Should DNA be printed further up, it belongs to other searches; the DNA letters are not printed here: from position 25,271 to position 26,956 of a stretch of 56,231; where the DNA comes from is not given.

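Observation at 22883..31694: Nonulosonic-acid operon extended by a B12-radical SAM enzyme, an extended nitroreductase and an unknown 461-aa protein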

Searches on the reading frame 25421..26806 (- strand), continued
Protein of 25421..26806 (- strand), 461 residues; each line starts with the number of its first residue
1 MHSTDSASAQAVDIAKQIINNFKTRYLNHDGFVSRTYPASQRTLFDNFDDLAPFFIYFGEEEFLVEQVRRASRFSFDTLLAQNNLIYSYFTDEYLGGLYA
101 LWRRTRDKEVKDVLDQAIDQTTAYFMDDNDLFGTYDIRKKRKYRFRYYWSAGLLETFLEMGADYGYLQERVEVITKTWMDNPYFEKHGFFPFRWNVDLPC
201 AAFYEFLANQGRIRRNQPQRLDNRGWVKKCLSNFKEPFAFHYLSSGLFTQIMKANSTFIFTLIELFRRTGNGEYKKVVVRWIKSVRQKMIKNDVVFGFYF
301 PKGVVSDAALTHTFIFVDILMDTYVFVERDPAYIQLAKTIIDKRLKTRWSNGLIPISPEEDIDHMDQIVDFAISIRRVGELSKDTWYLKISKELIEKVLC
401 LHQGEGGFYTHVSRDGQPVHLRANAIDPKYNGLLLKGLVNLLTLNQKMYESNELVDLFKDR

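Call 78: find_encoding_contigs(protein=P0005, flank=10000, max_places=1)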
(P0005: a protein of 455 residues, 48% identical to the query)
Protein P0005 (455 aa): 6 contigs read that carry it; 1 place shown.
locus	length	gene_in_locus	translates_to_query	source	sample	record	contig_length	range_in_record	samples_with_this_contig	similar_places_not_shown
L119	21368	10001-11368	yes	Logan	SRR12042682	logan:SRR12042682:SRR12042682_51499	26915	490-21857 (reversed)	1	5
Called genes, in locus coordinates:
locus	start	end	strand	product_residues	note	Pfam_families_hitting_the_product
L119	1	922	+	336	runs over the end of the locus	PF07021:MetW (weak), PF13489:Methyltransf_23, PF13847:Methyltransf_31, PF08241:Methyltransf_11, PF08242:Methyltransf_12, PF13649:Methyltransf_25 (weak)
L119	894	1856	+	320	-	PF04055:Radical_SAM, PF13186:SPASM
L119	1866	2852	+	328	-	PF01209:Ubie_methyltran (faint), PF05219:DREV (faint), PF13489:Methyltransf_23, PF08241:Methyltransf_11, PF08242:Methyltransf_12, PF13649:Methyltransf_25, PF13847:Methyltransf_31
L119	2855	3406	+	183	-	PF00702:Hydrolase (faint), PF08282:Hydrolase_3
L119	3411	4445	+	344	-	PF03102:NeuB, PF08666:SAF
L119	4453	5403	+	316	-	PF21360:PylC-like_N, PF02655:ATP-grasp_3, PF13535:ATP-grasp_4, PF15632:ATPgrasp_Ter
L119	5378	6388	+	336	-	PF02350:Epimerase_2 (faint)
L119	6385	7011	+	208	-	PF02585:PIG-L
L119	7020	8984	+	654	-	-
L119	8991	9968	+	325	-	PF00881:Nitroreductase, PF14512:TM1586_NiRdase (weak), PF00881:Nitroreductase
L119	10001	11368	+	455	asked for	-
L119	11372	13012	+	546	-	PF00551:Formyl_trans_N, PF01522:Polysacc_deac_1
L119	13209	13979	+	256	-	PF13847:Methyltransf_31 (faint), PF13649:Methyltransf_25 (weak)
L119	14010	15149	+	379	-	PF00155:Aminotran_1_2 (faint), PF01041:DegT_DnrJ_EryC1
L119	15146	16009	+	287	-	-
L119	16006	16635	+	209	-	PF08241:Methyltransf_11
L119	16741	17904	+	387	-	PF13439:Glyco_transf_4, PF13579:Glyco_trans_4_4, PF00534:Glycos_transf_1, PF13692:Glyco_trans_1_4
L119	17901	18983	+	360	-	PF00534:Glycos_transf_1, PF13692:Glyco_trans_1_4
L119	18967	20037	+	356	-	-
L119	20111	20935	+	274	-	PF00535:Glycos_transf_2, PF10111:Glyco_tranf_2_2, PF13641:Glyco_tranf_2_3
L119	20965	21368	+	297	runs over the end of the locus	?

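Call 80: search_protein_representatives(alignment_id=A1)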
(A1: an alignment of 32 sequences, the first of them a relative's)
Query: 32 sequences, 457 profile positions. Proteins with E-value up to 0.001 (for the whole library): 386; up to 1e-10: 313; up to 1e-30: 143. The best 150 are listed.
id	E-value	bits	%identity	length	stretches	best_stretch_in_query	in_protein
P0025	6.3e-179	612.2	-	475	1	4-457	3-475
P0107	2.8e-170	583.7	-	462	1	4-457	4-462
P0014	3.2e-170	583.5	-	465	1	5-457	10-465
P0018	1.6e-169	581.2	-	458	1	8-457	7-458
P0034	5.4e-161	553.0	-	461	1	7-457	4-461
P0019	8.2e-155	532.7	-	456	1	10-457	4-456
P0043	1.3e-153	528.7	-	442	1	8-457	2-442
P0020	2.5e-152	524.5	-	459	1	8-457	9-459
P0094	2.7e-152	524.4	-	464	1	6-457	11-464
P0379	1.0e-151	522.5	-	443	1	7-457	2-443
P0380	7.6e-145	499.8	-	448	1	6-457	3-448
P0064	5.1e-136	470.7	-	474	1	6-457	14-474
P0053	1.8e-130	452.4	-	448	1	7-457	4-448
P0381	1.7e-126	439.4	-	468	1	6-457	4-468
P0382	3.7e-124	431.6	-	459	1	13-457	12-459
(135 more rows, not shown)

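Call 82: search_protein_families(library=pfam, alignment_id=A6, max_evalue=0.01)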
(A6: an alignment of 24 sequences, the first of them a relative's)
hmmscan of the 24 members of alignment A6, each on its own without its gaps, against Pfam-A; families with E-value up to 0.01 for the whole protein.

A. member 1, P0403 (441 aa): 5 families
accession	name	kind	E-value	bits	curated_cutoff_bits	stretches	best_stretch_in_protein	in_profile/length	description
PF06917.19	Pectate_lyase_2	-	1.6e-06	27.6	26.6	0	96-214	337-450/491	Periplasmic pectate lyase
PF07470.19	Glyco_hydro_88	-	7.8e-06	25.5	26.6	0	112-195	34-103/352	Glycosyl Hydrolase Family 88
PF07944.18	Beta-AFase-like_GH127_cat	-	6.2e-05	22.6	24.9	1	110-193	128-202/376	Beta-L-arabinofuranosidase, GH127 catalytic domain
PF05147.19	LANC_like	-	0.005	15.9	23.2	0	170-204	273-307/350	Lanthionine synthetase C-like protein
PF03663.20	Glyco_hydro_76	-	0.0081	16.1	25.9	0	168-279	156-261/366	Glycosyl hydrolase family 76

B. families by the number of members that match (of 24 scanned): 9 families
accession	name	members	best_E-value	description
PF06917.19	Pectate_lyase_2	16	1.4e-11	Periplasmic pectate lyase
PF07944.18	Beta-AFase-like_GH127_cat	12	2.8e-11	Beta-L-arabinofuranosidase, GH127 catalytic domain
PF07470.19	Glyco_hydro_88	12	1.1e-06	Glycosyl Hydrolase Family 88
PF03663.20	Glyco_hydro_76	10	2.5e-07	Glycosyl hydrolase family 76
PF06662.19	C5-epim_C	7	1.8e-07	D-glucuronyl C5-epimerase C-terminus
PF01532.26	Glyco_hydro_47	6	3.7e-11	Glycosyl hydrolase family 47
PF05147.19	LANC_like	5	0.0014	Lanthionine synthetase C-like protein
PF09492.16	Pec_lyase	1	0.00015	Pectic acid lyase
PF18566.7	Ldi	1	0.0016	Linalool dehydratase/isomerase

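Call 89: search_protein_families(library=pfam, proteins=[L019:871-2271:-, L019:2286-4187:-, L019:4214-4945:-, L019:4942-6411:-, L019:6443-7249:-, L019:7246-7752:-, L019:7755-8822:-, L019:11660-13558:-, L019:13512-14513:-, L019:14546-16984:-], max_evalue=0.0001)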
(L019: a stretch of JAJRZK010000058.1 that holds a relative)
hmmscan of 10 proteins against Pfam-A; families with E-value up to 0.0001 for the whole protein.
L019:871-2271:- (466 aa): 0 families

L019:2286-4187:- (633 aa): 4 families
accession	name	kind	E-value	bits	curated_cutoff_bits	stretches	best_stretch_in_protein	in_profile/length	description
PF00456.26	Transketolase_N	-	4.1e-29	102.1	22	1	33-259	6-249/334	Transketolase, thiamine diphosphate binding domain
PF02779.29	Transket_pyr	-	2.3e-25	89.7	27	1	329-484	6-167/174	Transketolase, pyrimidine binding domain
PF02780.25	Transketolase_C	-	5.2e-15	55.9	25.9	1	509-624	6-124/124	Transketolase, C-terminal domain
PF13292.11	DXP_synthase_N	-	1.7e-08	34.5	21.2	1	105-197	83-175/274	1-deoxy-D-xylulose-5-phosphate synthase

L019:4214-4945:- (243 aa): 2 families
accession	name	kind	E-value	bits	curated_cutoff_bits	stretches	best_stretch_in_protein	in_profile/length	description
PF02348.25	CTP_transf_3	-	3.8e-24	86.2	22.6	1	9-81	1-73/217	Cytidylyltransferase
PF12804.13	NTP_transf_3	-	6.2e-05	23.7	27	1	16-149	7-131/160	MobA-like NTP transferase domain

L019:4942-6411:- (489 aa): 2 families
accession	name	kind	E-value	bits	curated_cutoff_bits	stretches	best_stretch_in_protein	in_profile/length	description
PF00171.27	Aldedh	-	6.3e-155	516.7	23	1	18-480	2-461/461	Aldehyde dehydrogenase family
PF23982.2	XM1_gp53_minor_capsid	-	5.8e-05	23.4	27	0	15-120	40-143/154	XM1 gp53 minor capsid protein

L019:6443-7249:- (268 aa): 3 families
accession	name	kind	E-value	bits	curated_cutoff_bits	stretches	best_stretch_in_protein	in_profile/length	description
PF13561.12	adh_short_C2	-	1e-40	140.2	27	1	26-266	14-236/236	Enoyl-(Acyl carrier protein) reductase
PF00106.31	adh_short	-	1.6e-31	109.8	26.6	2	9-157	1-141/195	short chain dehydrogenase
PF01370.27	Epimerase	-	5.7e-05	23.1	20.9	0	12-216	2-176/240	NAD dependent epimerase/dehydratase family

L019:7246-7752:- (168 aa): 3 families
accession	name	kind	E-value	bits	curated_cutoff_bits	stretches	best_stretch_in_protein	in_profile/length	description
PF08282.18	Hydrolase_3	-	1e-08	35.7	20.9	1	70-150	172-252/255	haloacid dehalogenase-like hydrolase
PF00702.32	Hydrolase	-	1.8e-05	25.7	26.4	0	47-121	107-191/191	haloacid dehalogenase-like hydrolase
PF13419.12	HAD_2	-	2.6e-05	24.8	23.8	0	47-126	88-177/178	Haloacid dehalogenase-like hydrolase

L019:7755-8822:- (355 aa): 2 families
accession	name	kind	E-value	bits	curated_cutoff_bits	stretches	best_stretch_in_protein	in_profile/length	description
PF03102.20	NeuB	-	6.5e-71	239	22.1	1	44-283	1-241/241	NeuB family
PF08666.17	SAF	-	1.2e-08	35.8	21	1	300-346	4-54/63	SAF domain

L019:11660-13558:- (632 aa): 2 families
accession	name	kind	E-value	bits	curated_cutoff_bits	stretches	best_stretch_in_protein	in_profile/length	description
PF02543.21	Carbam_trans_N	-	3.7e-85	286.8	24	1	29-367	2-346/346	Carbamoyltransferase N-terminus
PF16861.10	Carbam_trans_C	-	1.4e-67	226.9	27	1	425-613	1-170/170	Carbamoyltransferase C-terminus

L019:13512-14513:- (333 aa): 0 families

L019:14546-16984:- (812 aa): 2 families
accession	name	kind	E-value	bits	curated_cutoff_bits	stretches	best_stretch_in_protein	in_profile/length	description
PF01564.23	Spermine_synth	-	2.9e-21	76.3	22.9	1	527-676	9-157/186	Spermine/spermidine synthase domain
PF07690.21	MFS_1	-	4.3e-13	49.3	33.4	1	9-333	2-299/347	Major Facilitator Superfamily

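Call 90: search_protein_families(library=pfam, proteins=[L016:1153-2439:-, L016:2707-4053:+, L016:4043-4687:+, L016:4684-5382:+, L016:5459-6511:+, L016:6514-7929:+, L016:12526-13635:+, L016:13616-14608:+, L016:14618-15319:+, L016:15316-16248:+], max_evalue=0.0001)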
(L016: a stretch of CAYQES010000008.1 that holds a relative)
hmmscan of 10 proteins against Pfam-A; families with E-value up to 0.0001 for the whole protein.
L016:1153-2439:- (428 aa): 4 families
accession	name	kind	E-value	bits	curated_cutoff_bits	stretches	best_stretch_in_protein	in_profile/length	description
PF03721.20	UDPG_MGDP_dh_N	-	1.1e-31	110.4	27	1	5-179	2-182/187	UDP-glucose/GDP-mannose dehydrogenase family, NAD binding domain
PF00984.24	UDPG_MGDP_dh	-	2e-25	89.2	25.4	1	200-288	2-93/94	UDP-glucose/GDP-mannose dehydrogenase family, central domain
PF03720.21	UDPG_MGDP_dh_C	-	1.2e-23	83.8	30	1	315-414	1-102/103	UDP-glucose/GDP-mannose dehydrogenase family, UDP binding domain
PF03446.21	NAD_binding_2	-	3.6e-06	27.5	21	0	5-127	1-103/161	NAD binding domain of 6-phosphogluconate dehydrogenase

L016:2707-4053:+ (448 aa): 1 family
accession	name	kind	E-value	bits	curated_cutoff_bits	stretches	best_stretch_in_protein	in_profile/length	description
PF04932.20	Wzy_C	-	6.2e-11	42.7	31.7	1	232-384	15-149/149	O-Antigen ligase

L016:4043-4687:+ (214 aa): 4 families
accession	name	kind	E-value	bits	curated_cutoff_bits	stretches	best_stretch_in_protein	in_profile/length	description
PF13419.12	HAD_2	-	6.4e-32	111.5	23.8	1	9-182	4-176/178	Haloacid dehalogenase-like hydrolase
PF00702.32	Hydrolase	-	2.3e-22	80.8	26.4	1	4-178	2-191/191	haloacid dehalogenase-like hydrolase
PF12710.13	HAD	-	1.1e-06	29.7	27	1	8-128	3-124/189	haloacid dehalogenase-like hydrolase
PF03031.24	NIF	-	4.9e-05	23.5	21.8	0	63-187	32-137/160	NLI interacting factor-like phosphatase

L016:4684-5382:+ (232 aa): 0 families

L016:5459-6511:+ (350 aa): 2 families
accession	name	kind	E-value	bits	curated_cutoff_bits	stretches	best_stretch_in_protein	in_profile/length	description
PF03102.20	NeuB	-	4.6e-87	291.9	22.1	1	37-278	1-240/241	NeuB family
PF08666.17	SAF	-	4.9e-14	53.1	21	1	292-348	1-61/63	SAF domain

L016:6514-7929:+ (471 aa): 8 families
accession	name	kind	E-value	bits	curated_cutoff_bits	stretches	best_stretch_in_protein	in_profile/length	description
PF00551.24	Formyl_trans_N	-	7.1e-19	68.7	26.1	1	38-133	77-173/181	Formyl transferase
PF08241.18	Methyltransf_11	-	5.2e-15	56.3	21.2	1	266-365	1-95/95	Methyltransferase domain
PF13649.12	Methyltransf_25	-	7e-12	46.3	27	1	266-361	2-97/97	Methyltransferase domain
PF13489.12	Methyltransf_23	-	8.4e-11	42.3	27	1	259-410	20-160/164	Methyltransferase domain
PF08242.18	Methyltransf_12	-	3e-10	41.1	30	1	266-363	1-98/98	Methyltransferase domain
PF13847.12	Methyltransf_31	-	4.9e-09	36.4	27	1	262-369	4-113/145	Methyltransferase domain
PF03848.20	TehB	-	1.9e-05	24.7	20.4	1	263-348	32-113/193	Tellurite resistance protein TehB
PF05175.20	MTS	-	3.3e-05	24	23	1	256-389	26-162/170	Methyltransferase small domain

L016:12526-13635:+ (369 aa): 4 families
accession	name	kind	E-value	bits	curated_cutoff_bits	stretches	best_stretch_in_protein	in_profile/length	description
PF00534.26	Glycos_transf_1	-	3.9e-23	82.3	26.4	1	183-309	14-142/172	Glycosyl transferases group 1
PF13692.12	Glyco_trans_1_4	-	3.6e-16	60.1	27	1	186-308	3-125/142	Glycosyl transferases group 1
PF13439.12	Glyco_transf_4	-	8.6e-05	23.1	28.5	0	51-159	41-159/170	Glycosyltransferase Family 4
PF20706.3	GT4-conflict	-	9.2e-05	22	26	0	230-298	251-320/385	Family 4 Glycosyltransferase in conflict systems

L016:13616-14608:+ (330 aa): 4 families
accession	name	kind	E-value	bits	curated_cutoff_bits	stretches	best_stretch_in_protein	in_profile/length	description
PF16363.11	GDP_Man_Dehyd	-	6e-110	368.2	27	1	5-312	1-332/332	GDP-mannose 4,6 dehydratase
PF01370.27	Epimerase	-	9.6e-57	192.6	20.9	1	4-245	1-240/240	NAD dependent epimerase/dehydratase family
PF04321.23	RmlD_sub_bind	-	2.1e-05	24.2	27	1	3-163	2-138/287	RmlD substrate binding domain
PF02719.21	Polysacc_synt_2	-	9.1e-05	22.2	20.2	0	5-112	2-115/293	Polysaccharide biosynthesis protein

L016:14618-15319:+ (233 aa): 1 family
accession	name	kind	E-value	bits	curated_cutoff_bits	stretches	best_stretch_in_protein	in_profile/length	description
PF02585.22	PIG-L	-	3.7e-29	102.3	28.2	1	7-134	1-127/129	GlcNAc-PI de-N-acetylase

L016:15316-16248:+ (310 aa): 1 family
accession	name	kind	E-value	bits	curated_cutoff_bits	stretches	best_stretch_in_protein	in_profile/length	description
PF00551.24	Formyl_trans_N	-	7.9e-11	42.5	26.1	1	67-163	69-168/181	Formyl transferase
